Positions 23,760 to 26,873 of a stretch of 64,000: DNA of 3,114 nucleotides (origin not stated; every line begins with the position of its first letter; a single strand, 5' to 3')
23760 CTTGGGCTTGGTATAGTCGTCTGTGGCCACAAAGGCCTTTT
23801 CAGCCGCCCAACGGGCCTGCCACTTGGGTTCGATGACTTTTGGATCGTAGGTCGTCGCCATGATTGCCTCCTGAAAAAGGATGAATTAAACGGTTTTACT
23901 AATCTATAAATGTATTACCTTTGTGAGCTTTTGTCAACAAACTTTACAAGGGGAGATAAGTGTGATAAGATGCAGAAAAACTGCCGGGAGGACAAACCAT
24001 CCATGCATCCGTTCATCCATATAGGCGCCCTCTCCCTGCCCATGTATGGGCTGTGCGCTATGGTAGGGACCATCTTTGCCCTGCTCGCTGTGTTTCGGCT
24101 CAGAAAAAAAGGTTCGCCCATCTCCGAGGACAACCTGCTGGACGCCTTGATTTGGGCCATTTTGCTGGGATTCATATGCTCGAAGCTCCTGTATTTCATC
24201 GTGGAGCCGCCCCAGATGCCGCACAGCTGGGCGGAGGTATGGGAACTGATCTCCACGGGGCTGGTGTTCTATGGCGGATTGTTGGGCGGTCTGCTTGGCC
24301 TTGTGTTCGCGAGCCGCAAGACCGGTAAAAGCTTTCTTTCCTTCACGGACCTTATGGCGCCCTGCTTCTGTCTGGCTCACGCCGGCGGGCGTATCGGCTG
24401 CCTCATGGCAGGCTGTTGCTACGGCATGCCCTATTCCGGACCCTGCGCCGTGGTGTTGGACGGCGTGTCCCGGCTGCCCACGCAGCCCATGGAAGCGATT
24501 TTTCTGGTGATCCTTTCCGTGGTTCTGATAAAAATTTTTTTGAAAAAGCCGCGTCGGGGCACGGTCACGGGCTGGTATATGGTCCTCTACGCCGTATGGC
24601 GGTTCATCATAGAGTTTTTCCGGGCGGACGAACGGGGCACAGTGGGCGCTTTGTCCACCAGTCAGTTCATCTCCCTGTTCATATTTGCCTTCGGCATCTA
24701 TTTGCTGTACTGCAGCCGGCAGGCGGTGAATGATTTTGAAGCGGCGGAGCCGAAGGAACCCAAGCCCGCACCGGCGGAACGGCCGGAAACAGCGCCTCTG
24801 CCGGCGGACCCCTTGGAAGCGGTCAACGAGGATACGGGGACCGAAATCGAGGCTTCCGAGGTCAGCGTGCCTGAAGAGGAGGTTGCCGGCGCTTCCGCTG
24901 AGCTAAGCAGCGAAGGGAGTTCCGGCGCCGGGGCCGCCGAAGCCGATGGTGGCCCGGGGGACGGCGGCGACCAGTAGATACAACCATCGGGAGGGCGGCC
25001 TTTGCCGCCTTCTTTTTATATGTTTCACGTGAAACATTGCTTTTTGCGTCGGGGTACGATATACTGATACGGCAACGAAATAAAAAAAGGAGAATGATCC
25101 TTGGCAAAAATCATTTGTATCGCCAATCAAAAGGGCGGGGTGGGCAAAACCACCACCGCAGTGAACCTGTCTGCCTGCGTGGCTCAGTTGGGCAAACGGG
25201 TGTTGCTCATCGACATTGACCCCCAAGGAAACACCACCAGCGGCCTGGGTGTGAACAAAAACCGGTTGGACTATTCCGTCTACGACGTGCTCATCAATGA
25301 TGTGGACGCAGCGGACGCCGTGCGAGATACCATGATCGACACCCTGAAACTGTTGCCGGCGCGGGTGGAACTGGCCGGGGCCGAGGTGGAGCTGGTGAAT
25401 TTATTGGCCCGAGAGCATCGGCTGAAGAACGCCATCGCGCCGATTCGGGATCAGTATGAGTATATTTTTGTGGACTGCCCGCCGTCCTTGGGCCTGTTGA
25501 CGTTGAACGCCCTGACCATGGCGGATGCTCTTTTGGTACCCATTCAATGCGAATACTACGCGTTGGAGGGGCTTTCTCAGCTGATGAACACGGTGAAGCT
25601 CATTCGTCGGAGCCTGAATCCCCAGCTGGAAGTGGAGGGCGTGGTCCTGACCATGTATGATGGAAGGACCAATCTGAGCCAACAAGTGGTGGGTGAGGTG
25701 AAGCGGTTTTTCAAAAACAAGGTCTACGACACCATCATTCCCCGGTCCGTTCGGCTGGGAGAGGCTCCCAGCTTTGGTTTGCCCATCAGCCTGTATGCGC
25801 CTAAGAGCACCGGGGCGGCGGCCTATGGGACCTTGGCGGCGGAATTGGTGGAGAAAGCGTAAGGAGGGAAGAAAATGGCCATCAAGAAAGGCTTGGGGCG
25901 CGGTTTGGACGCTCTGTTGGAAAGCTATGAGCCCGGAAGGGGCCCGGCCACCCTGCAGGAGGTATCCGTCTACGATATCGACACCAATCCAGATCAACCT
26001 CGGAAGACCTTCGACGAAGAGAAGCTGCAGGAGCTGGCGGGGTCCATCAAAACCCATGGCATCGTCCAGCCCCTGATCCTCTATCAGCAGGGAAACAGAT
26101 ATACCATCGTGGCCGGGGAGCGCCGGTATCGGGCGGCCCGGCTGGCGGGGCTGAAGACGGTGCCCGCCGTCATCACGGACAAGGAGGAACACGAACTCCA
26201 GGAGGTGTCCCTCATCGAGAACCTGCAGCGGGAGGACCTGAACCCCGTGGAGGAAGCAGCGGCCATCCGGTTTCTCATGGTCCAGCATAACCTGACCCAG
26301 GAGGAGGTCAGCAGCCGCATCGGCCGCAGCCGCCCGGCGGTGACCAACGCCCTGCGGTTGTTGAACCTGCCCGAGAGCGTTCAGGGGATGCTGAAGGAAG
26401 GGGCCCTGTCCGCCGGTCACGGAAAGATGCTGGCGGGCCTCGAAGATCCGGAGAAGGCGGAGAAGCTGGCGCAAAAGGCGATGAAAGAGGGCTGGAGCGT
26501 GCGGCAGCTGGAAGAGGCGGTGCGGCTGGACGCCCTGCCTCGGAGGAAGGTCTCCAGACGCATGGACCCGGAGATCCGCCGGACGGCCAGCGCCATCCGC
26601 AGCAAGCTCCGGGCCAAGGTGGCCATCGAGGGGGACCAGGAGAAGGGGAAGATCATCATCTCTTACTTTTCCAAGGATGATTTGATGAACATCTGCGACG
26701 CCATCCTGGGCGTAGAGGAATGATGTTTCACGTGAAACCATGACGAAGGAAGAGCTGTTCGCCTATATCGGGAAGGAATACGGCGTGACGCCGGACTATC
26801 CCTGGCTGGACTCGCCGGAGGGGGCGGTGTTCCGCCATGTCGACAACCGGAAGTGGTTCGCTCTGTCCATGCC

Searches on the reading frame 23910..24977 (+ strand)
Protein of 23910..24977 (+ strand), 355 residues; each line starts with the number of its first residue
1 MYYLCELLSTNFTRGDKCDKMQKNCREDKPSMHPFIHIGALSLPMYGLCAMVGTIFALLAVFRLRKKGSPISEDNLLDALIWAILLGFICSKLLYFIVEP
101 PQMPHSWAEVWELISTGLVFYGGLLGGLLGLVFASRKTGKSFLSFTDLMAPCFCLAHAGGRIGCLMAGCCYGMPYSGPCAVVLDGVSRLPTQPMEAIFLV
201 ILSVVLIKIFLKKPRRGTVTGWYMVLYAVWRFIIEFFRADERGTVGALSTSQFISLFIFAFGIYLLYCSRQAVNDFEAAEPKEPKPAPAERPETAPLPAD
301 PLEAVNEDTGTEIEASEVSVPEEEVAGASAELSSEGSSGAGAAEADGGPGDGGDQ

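Call 95: search_protein_families(library=pfam, proteins=[window:23910-24977:+], max_evalue=0.00001)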
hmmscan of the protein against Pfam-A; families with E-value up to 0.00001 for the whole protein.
window:23910-24977:+ (355 aa): 1 family
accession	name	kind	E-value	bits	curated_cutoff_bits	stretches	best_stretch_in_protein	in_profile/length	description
PF01790.23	LGT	-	1.3e-48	165.8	24.9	1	35-267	3-239/240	Prolipoprotein diacylglyceryl transferase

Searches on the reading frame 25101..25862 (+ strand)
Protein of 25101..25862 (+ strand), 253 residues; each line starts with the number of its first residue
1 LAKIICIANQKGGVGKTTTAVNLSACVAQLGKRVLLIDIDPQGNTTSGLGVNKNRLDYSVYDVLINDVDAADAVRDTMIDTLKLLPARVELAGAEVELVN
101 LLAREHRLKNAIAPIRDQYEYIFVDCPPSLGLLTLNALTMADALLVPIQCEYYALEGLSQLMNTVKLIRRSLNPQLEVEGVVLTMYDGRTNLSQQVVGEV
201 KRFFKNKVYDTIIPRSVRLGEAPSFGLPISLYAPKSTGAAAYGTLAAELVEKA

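Call 95: search_protein_families(library=pfam, proteins=[window:25101-25862:+], max_evalue=0.00001)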
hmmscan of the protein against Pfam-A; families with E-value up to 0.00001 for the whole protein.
window:25101-25862:+ (253 aa): 7 families
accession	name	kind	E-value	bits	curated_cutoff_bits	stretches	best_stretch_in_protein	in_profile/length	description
PF13614.12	AAA_31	-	1.4e-69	234.1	27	1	2-178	1-177/177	AAA domain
PF01656.29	CbiA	-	2e-30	105.7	25.4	1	5-229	1-125/125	CobQ/CobB/MinD/ParA nucleotide binding domain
PF09140.17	MipZ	-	5.4e-13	49.3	20.7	1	4-171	2-153/262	ATPase MipZ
PF06564.18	CBP_BcsQ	-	8.8e-13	48.8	21.3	1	3-247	2-231/234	Cellulose biosynthesis protein BcsQ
PF10609.15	ParA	-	7.7e-10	39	27.1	1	2-48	3-49/246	NUBPL iron-transfer P-loop NTPase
PF00142.24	Fer4_NifH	-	9.5e-09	35.5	25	1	10-49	7-46/271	4Fe-4S iron sulfur cluster binding proteins, NifH/frxC family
PF02374.21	ArsA_ATPase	-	2.1e-06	27.6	24.3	1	10-45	8-43/305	Anion-transporting ATPase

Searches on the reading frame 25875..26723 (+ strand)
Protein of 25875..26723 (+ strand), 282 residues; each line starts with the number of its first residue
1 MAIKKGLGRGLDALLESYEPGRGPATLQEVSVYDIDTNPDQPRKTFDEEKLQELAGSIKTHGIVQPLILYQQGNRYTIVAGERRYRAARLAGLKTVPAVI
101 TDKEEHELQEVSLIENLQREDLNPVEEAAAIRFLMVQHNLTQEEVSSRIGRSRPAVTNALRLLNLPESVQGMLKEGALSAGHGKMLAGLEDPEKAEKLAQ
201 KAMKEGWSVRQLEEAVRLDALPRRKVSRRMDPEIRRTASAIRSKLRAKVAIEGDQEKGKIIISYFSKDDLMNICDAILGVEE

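Call 95: search_protein_families(library=pfam, proteins=[window:25875-26723:+], max_evalue=0.00001)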
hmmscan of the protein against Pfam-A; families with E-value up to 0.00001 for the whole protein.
window:25875-26723:+ (282 aa): 3 families
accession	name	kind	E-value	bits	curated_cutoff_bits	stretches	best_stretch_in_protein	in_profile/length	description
PF17762.8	HTH_ParB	-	4.3e-36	123.6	22.6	1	120-217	1-98/102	ParB HTH domain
PF02195.25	ParB_N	-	8.8e-34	115.9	26.3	1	26-118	2-95/95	ParB N-terminal domain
PF23552.2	ParB_C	-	4e-07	29.8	23.8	1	231-276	2-48/50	ParB dimerisation domain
